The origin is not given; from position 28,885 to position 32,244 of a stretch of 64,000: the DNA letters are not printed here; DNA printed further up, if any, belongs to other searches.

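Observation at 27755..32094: Candidate novel two-gene defence module: PHP phosphoesterase fused to a coiled-coil SMC/ABC ATPase, plus a PD-(D/E)xK-like partner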

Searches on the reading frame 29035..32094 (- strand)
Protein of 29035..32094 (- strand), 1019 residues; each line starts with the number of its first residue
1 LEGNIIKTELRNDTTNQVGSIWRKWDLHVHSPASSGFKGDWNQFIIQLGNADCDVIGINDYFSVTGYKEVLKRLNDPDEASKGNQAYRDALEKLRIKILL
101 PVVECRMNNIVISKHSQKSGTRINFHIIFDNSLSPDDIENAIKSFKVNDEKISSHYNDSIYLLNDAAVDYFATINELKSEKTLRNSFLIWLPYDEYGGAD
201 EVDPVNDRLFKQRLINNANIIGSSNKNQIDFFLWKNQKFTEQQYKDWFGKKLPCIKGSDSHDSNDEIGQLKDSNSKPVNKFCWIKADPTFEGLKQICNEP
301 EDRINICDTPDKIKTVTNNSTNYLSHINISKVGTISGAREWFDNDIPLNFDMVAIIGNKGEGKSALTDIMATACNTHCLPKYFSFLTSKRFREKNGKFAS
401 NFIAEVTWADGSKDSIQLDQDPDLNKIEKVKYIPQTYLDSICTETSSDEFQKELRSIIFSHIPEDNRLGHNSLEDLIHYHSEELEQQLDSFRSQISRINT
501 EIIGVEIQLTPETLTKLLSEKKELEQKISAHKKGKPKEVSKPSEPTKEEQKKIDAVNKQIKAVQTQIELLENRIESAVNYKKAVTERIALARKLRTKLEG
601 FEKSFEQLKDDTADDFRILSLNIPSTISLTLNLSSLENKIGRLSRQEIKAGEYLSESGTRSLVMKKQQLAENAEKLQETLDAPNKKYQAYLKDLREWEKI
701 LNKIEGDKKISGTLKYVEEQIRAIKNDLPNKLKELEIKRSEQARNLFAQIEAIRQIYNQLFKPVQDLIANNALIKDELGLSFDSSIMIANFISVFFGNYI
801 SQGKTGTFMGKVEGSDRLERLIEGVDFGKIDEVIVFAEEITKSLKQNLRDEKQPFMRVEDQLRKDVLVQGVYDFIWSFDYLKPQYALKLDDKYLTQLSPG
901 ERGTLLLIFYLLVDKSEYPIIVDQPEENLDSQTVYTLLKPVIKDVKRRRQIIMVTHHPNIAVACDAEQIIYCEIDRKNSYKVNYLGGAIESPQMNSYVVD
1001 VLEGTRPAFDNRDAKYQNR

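Call 6: search_protein_families(library=padloc, proteins=[window:29035-32094:-], max_evalue=0.01)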
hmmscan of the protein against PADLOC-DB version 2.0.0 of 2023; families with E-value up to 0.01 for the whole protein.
window:29035-32094:- (1019 aa): 7 families
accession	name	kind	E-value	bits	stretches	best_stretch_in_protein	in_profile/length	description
PDLC02208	Ppl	-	7.8e-19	65.3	1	895-1012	775-888/894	-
PDLC04135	mad3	-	7.3e-09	33.6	1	565-971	162-336/374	mads_3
PDLC04164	AriA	-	6e-08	30.5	1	894-973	169-248/253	-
PDLC04182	HEC-01A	-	6.2e-07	26.7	1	903-970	289-360/406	-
PDLC02980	AriA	-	5.3e-05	21.3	1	834-960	183-302/304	-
PDLC04144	HEC-01B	-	0.0022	15.2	0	903-974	280-354/395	-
PDLC00276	PtuA1|PtuA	-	0.0073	13.7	0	909-985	87-156/239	AAA ATPase domain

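Call 7: search_protein_families(library=pfam, proteins=[window:29035-32094:-], max_evalue=0.1)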
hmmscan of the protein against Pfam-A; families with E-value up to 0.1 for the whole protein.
window:29035-32094:- (1019 aa): 6 families
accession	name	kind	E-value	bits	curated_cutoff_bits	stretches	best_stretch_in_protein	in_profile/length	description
PF02463.25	SMC_N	-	2.7e-05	24.1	40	1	660-966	62-207/220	RecF/RecN/SMC N terminal domain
PF13304.12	AAA_21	-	6.6e-05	23.5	27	1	894-960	235-302/304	AAA domain, putative AbiEii toxin, Type IV TA system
PF05064.18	Nsp1_C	-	0.0007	19.8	24.1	1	660-741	9-87/114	Nsp1-like C-terminal region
PF05729.18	NACHT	-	0.0067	16.7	26.7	0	352-394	2-45/167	NACHT domain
PF20743.2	DUF5580_C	-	0.038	14.5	24.1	0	122-149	34-61/75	Family of unknown function (DUF5580) C-terminal domain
PF13521.12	AAA_28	-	0.046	14.4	27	0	353-397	2-46/164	AAA domain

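Call 8: search_protein_families(library=ncbifam, proteins=[window:29035-32094:-], max_evalue=0.1)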
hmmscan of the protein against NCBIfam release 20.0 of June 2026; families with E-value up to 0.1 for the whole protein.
window:29035-32094:- (1019 aa): 26 families (the best 25 are shown)
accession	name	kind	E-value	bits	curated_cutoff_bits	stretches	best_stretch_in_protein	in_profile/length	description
NF045780.1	TrlF_fam_ATP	equivalog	2.7e-188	628.8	350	1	19-1017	2-944/944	TrlF family AAA-like ATPase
NF045781.1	Spaf1101_AAA_ATP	equivalog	1.2e-27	96.7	475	1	689-1018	502-834/836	Spaf_1101 family AAA-like ATPase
NF042955.1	Ppl_antiphage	equivalog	3.9e-25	88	1000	1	245-1012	190-878/882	anti-phage protein Ppl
TIGR03608.1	L_ocin_972_ABC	subfamily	3.5e-08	33.1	254.85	1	891-966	129-202/206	putative bacteriocin export ABC transporter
NF040873.1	AztA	equivalog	5.7e-06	26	220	1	888-965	111-186/191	zinc ABC transporter ATP-binding protein AztA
TIGR02868.1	CydC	equivalog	2.1e-05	23.4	329.05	1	896-958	471-530/530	thiol reductant ABC exporter subunit CydC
NF045487.1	ASRP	equivalog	2.2e-05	23.3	300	1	482-616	358-480/593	archaea-specific SMC-related protein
NF053840.1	MnTportMntADein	equivalog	0.00038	20.1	400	1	886-968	123-204/240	manganese ABC transporter ATP-binding protein MntA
TIGR04521.1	ECF_ATPase_2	equivalog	0.0005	19.2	330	0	920-961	166-208/279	energy-coupling factor transporter ATPase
TIGR01842.1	type_I_sec_PrtD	subfamily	0.0005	18.7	510.15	1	920-965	476-521/544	type I secretion system permease/ATPase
TIGR02211.1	LolD_lipo_ex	equivalog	0.00057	19.5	307.75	0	892-964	137-208/221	lipoprotein-releasing ABC transporter ATP-binding protein LolD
NF007826.0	PRK10535.1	equivalog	0.00074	17.9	966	0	920-970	166-214/648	macrolide ABC transporter ATP-binding protein/permease MacB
TIGR01277.1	thiQ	equivalog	0.0011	18.7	245.05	0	895-970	127-200/213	thiamine ABC transporter ATP-binding protein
TIGR02857.1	CydD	equivalog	0.0011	18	435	1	895-965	457-524/529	thiol reductant ABC exporter subunit CydD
NF010068.0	PRK13548.1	equivalog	0.0018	17.4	261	0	887-963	128-208/261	heme ABC transporter ATP-binding protein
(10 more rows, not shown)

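Call 15: find_homologous_proteins(query=window:29035-32094:-, max_evalue=0.00001)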
Query window:29035-32094:- (1019 aa): 4489 proteins with E <= 0.00001 among 8000 candidates; the best 120 are listed.
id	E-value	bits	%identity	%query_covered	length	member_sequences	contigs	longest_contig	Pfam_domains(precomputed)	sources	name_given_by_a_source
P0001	0.0e+0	2292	100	100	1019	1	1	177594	-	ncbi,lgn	-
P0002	0.0e+0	1170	53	98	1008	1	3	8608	PF13175.13,PF02463.26,PF13304.13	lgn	-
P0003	0.0e+0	1169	54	98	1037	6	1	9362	PF02463.26,PF13304.13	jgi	jgi:ABC-type lipoprotein export system ATPase subunit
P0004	0.0e+0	1167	53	98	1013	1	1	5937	PF13175.13,PF02463.26,PF13304.13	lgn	-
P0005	0.0e+0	1162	53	98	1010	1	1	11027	PF13175.13,PF02463.26,PF13304.13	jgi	jgi:ABC-type lipoprotein export system ATPase subunit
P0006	0.0e+0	1158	53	98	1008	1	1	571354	PF02463.26,PF13304.13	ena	-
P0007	0.0e+0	1156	53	98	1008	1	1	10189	PF13175.13,PF02463.26,PF13304.13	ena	-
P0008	0.0e+0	1155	53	98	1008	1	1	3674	PF13175.13,PF02463.26,PF13304.13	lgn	-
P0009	0.0e+0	1155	53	98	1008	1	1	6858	PF02463.26,PF13304.13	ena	-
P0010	0.0e+0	1154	53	98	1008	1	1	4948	PF02463.26,PF13304.13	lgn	-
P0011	0.0e+0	1152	52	98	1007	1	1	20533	PF02463.26,PF13304.13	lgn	-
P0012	0.0e+0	1150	53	98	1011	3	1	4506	PF02463.26,PF13304.13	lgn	-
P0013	0.0e+0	1150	53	98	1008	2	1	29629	PF02463.26,PF13304.13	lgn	-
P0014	0.0e+0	1150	52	98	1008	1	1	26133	PF13175.13,PF02463.26,PF13304.13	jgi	jgi:predicted ATPase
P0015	0.0e+0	1149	53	98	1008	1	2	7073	PF02463.26,PF13304.13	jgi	jgi:predicted ATPase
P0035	0.0e+0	1138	53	98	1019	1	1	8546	PF02463.26,PF13304.13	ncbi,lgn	-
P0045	0.0e+0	1131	51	98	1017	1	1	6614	PF02463.26,PF13304.13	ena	-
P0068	0.0e+0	1117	51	98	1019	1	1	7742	PF02463.26,PF13304.13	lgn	-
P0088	0.0e+0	1109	50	98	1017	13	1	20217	PF02463.26,PF13304.13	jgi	jgi:ABC-type lipoprotein export system ATPase subunit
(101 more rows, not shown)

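Call 18: find_encoding_contigs(protein=P0001, flank=10000, max_places=3)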
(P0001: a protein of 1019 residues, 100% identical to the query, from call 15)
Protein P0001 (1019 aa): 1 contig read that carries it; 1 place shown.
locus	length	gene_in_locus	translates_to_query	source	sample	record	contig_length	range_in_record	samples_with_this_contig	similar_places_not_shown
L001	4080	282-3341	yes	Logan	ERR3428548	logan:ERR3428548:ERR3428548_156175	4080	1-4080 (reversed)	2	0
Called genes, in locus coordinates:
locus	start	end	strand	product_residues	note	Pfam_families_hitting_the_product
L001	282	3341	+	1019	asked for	-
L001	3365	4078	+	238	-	?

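Call 36: find_related_loci(query=A2, collection=metagenome_contigs, flank=6000)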
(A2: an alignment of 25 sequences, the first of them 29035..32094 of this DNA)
Query A2 (1019 aa) in metagenome_contigs; peptide patterns used: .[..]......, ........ (x = any residue, [..] = any of these).
325 stretches matched a pattern; 286 encode a relative of the query (tblastn E <= 1e-3); the best 80 are kept; 80 distinct loci.
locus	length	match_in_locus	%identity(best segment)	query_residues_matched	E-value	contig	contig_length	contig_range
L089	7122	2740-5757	51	19-1016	0e+0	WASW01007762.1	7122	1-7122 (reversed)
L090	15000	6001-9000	52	19-1016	0e+0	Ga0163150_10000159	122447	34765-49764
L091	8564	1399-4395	51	19-1016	0e+0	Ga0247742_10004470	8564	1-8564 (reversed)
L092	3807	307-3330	52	11-1016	0e+0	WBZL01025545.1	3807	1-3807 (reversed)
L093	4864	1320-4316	51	19-1016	0e+0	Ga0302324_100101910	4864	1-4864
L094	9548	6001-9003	51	19-1016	0e+0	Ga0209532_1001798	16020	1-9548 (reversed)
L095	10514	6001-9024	51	11-1016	0e+0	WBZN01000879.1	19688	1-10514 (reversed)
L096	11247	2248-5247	51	19-1016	0e+0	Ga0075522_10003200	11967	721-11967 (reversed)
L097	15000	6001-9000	51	19-1016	0e+0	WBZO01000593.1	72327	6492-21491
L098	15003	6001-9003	51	19-1016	0e+0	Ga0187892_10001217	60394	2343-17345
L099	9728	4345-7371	50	12-1019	0e+0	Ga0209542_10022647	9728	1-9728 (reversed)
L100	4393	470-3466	50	19-1016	0e+0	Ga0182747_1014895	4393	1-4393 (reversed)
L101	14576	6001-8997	49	19-1016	0e+0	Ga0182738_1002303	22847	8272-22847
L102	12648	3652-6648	50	19-1016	0e+0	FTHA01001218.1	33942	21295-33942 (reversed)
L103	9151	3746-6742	49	19-1016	0e+0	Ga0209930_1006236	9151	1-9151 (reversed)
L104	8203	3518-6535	50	11-1017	0e+0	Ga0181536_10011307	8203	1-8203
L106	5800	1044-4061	50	11-1017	0e+0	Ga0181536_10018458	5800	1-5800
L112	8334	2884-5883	48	19-1017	0e+0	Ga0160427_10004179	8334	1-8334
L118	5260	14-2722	47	119-1019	0e+0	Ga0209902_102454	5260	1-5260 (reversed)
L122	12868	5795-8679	48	11-1017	0e+0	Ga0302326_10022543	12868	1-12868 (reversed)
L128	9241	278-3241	40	12-1019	0e+0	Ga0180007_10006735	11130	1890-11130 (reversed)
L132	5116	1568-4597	38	19-1019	0e+0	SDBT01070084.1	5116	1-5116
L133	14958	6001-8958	38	19-1017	0e+0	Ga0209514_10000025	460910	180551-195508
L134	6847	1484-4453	38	18-1017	0e+0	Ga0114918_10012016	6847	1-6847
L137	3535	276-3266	38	19-1019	0e+0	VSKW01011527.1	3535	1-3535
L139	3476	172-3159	38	19-1019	0e+0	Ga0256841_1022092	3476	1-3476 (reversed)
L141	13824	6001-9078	38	12-1017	0e+0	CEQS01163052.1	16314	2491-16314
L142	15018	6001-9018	38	19-1019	0e+0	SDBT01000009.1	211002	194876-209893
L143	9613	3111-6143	37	19-1019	0e+0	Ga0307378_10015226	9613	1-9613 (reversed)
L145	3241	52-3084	37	19-1019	0e+0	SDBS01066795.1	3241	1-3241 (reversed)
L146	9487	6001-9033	37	19-1019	0e+0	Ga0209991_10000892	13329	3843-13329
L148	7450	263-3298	36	19-1019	0e+0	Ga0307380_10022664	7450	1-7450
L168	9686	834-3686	32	19-1017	5e-156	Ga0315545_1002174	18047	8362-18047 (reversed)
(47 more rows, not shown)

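Call 40: search_solved_structures(query=A2, max_evalue=0.01)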
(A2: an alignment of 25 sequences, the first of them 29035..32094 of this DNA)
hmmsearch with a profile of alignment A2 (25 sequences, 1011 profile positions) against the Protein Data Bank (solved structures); distinct sequences matched with E-value up to 0.01: 13.
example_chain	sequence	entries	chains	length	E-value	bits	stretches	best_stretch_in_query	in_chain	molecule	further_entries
8v46_A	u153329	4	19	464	5.4e-05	24.3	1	886-954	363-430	AriA antitoxin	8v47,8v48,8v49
5xu1_A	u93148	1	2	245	9.9e-05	23.4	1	910-958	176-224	ABC transporter ATP-binding protein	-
3aux_A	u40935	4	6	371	0.00023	22.2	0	323-358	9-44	DNA double-strand break repair rad50 ATPase | DNA double-strand break repair Rad50 ATPase,DNA double-strand break repair Rad50 ATPase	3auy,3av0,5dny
5f3w_B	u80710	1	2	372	0.0004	21.4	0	323-358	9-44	DNA double-strand break repair Rad50 ATPase,DNA double-strand break repair Rad50 ATPase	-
8v45_A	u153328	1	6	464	0.00046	21.2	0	886-954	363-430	AriA antitoxin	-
8ux9_B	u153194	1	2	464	0.0005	21.1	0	886-954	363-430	AriA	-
7tch_B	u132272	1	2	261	0.0006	20.8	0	912-957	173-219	Bacitracin export ATP-binding protein BceA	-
2ghi_A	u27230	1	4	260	0.0011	19.9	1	853-962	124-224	transport protein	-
5lj9_A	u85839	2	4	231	0.0031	18.5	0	339-361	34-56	Macrolide export ATP-binding/permease protein MacB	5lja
9w2w_D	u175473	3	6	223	0.0047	17.9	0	879-958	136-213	LolD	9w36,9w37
9w35_C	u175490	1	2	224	0.0048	17.8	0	879-958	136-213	LolD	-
7tcg_B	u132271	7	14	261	0.0052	17.7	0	912-957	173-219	Bacitracin export ATP-binding protein BceA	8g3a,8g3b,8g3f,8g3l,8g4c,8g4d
8s5g_B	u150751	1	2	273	0.0066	17.4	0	912-957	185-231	Bacitracin export ATP-binding protein BceA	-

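Call 72: search_protein_families(library=pfam, alignment_id=A5, max_evalue=0.0001)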
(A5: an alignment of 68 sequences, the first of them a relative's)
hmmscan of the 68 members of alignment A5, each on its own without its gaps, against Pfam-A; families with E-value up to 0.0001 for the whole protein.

A. member 1, L089:1069-2649:+ (526 aa): 1 family
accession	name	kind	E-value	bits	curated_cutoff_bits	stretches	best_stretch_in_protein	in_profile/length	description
PF07669.17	Eco57I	-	6.5e-13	49.6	25.3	1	112-221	63-169/171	Eco57I restriction-modification methylase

B. families by the number of members that match (of 68 scanned): 51 families (the first 25 are shown)
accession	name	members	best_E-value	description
PF04851.21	ResIII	9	1.8e-21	Type III restriction enzyme, res subunit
PF19778.5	RE_endonuc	8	1.3e-39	Endonuclease domain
PF00270.35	DEAD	5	2.8e-07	DEAD/DEAH box helicase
PF10134.15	RPA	2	5.2e-56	Replication initiator protein A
PF01420.25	Methylase_S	2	3.8e-16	Type I restriction modification DNA specificity domain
PF11867.13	T1RH-like_C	1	4e-130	Type I restriction enzyme HindI endonuclease subunit-like, C-terminal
PF04555.19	XhoI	1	1.8e-96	Restriction endonuclease XhoI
PF20473.4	MmeI_Mtase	1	6e-83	MmeI, DNA-methyltransferase domain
PF18766.7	SWI2_SNF2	1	3.1e-80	SWI2/SNF2 ATPase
PF20466.3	MmeI_TRD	1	1.6e-68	MmeI, target recognition domain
PF09903.14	DUF2130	1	2e-58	Uncharacterized protein conserved in bacteria (DUF2130)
PF04313.20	HSDR_N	1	9.4e-50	Type I restriction enzyme R protein N terminus (HSDR_N)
PF20464.3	MmeI_N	1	4.7e-47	MmeI, N-terminal domain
PF13776.11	DUF4172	1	9.7e-35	Domain of unknown function (DUF4172)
PF10686.14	YAcAr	1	4e-33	YspA, cpYpsA-related SLOG family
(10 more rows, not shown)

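Call 74: predict_structure(alignment_id=A2)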
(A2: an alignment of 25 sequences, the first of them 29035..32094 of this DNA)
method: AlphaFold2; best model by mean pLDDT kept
length: 1019 residues; sequences in the alignment: 25
mean_pLDDT: 70.2   pTM: 0.43
mean pLDDT of the five models: 70.2, 68.9, 68.4, 66.1, 65.7
residues with pLDDT >= 90: 122; 70-90: 465; 50-70: 238; < 50: 194
segments of 3 or more residues with pLDDT < 50: 1-21, 32-49, 112-120, 259-280, 309-324, 334-343, 347-395, 421-438, 956-963, 1004-1019
pLDDT, mean of each block of 10 residues (from residue 1): 28 29 58 39 42 72 82 76 60 78 81 40 82 90 85 80 81 89 88 73 80 85 78 86 87 68 34 34 65 76 54 37 54 49 46 32 43 41 38 52 62 61 36 40 55 68 72 81 89 95 90 89 90 83 70 79 85 87 87 85 83 82 77 87 89 82 86 77 76 86 87 90 90 94 94 86 73 64 81 89 78 84 88 94 87 85 90 94 75 63 65 55 51 58 58 50 49 55 59 57 44 42
secondary structure, 60 per line:
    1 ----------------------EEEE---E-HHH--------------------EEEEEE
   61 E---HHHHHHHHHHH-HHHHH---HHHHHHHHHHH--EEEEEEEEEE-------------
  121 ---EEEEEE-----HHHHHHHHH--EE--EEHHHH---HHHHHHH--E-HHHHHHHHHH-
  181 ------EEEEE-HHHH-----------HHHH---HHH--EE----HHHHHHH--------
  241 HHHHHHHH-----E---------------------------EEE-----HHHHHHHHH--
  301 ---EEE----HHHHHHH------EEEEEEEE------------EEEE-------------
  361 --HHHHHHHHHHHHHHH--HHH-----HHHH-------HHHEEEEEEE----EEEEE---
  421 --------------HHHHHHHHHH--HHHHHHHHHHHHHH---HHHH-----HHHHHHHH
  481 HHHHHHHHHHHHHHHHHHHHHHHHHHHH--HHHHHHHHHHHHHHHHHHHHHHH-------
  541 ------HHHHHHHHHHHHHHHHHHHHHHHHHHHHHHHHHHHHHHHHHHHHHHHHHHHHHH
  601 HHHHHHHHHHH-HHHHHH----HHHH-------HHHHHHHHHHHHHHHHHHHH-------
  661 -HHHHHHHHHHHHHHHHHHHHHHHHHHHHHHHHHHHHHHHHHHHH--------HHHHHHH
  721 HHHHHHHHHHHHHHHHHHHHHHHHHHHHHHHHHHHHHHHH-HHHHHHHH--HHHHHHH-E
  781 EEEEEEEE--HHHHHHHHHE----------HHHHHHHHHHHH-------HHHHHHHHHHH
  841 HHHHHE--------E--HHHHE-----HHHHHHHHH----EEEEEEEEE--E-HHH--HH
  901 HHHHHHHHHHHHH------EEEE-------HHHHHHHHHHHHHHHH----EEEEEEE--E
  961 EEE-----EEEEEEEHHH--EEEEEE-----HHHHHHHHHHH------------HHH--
elements in order (helices of 4 or more, strands of 3 or more residues): E23-26 E55-61 H65-75 H77-81 H85-95 E98-107 E124-129 H135-143 H152-155 H159-165 H170-179 E187-191 H193-196 H208-211 H226-232 H241-248 E282-284 H290-298 E304-306 H311-317 E324-331 E344-347 H363-377 H388-391 E402-408 E413-417 H435-444 H447-460 H464-467 H473-508 H511-533 H547-611 H613-618 H623-626 H634-653 H662-705 H714-760 H762-769 H772-778 E780-788 H791-799 H811-822 H830-845 H858-861 H868-876 E881-889 H899-913 E920-923 H931-946 E951-957 E960-963 E969-975 E981-986 H992-1002
